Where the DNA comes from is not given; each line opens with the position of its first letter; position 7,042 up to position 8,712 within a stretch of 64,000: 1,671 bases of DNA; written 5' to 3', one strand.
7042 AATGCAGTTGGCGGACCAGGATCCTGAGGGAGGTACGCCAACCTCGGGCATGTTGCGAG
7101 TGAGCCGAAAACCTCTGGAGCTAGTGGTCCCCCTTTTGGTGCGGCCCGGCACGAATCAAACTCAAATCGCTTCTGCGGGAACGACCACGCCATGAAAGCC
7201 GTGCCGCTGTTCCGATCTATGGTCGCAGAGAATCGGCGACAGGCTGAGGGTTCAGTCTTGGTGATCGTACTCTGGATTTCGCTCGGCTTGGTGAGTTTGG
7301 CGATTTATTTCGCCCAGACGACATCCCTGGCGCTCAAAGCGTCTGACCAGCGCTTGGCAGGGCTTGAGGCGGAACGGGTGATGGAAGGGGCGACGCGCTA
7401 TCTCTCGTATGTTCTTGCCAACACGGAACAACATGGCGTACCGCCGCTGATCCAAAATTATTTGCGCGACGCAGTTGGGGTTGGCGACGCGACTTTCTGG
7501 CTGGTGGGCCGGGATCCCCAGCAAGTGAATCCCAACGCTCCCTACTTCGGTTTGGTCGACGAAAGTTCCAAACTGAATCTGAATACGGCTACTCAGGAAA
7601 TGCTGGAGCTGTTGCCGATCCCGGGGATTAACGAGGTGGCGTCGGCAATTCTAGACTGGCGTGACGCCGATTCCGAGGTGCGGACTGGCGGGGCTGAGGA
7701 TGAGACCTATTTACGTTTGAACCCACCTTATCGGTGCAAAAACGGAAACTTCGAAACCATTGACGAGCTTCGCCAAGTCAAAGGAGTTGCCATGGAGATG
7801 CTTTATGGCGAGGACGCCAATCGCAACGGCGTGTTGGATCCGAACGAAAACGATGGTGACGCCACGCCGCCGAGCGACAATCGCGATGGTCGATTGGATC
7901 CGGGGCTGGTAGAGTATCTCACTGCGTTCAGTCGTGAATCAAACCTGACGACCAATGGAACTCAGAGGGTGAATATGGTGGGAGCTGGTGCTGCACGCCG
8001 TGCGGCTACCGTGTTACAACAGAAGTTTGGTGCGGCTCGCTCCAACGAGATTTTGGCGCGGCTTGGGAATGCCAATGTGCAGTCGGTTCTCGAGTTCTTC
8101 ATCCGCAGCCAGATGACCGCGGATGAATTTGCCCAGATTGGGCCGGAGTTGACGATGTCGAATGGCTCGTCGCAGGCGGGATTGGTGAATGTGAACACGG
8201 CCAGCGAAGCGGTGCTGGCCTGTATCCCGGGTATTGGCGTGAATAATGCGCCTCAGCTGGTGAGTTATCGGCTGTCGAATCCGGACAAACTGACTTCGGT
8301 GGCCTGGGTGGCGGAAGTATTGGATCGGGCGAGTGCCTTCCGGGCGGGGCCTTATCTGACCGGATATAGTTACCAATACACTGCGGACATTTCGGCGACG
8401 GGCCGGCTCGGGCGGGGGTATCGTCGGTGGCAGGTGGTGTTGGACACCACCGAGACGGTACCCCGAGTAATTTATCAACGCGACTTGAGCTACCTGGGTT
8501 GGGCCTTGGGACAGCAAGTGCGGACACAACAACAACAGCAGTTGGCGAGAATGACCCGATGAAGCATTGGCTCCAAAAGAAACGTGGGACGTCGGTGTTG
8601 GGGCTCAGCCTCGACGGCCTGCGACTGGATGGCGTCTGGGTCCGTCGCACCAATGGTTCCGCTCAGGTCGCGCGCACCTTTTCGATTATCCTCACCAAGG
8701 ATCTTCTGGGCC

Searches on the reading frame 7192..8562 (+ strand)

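Call 64: search_protein_families(library=pfam, proteins=[window:7192-8562:+], max_evalue=0.00001)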
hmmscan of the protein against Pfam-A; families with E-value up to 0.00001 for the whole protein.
window:7192-8562:+ (456 aa): 2 families
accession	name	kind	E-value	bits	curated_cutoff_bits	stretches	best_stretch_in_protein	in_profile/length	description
PF21687.3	T2SSK_1st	-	9.9e-16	58.9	26.2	1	131-203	20-94/107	Type II secretion system (T2SS), protein K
PF12836.13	HHH_3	-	2e-13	50.7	27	0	329-363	3-37/65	Helix-hairpin-helix motif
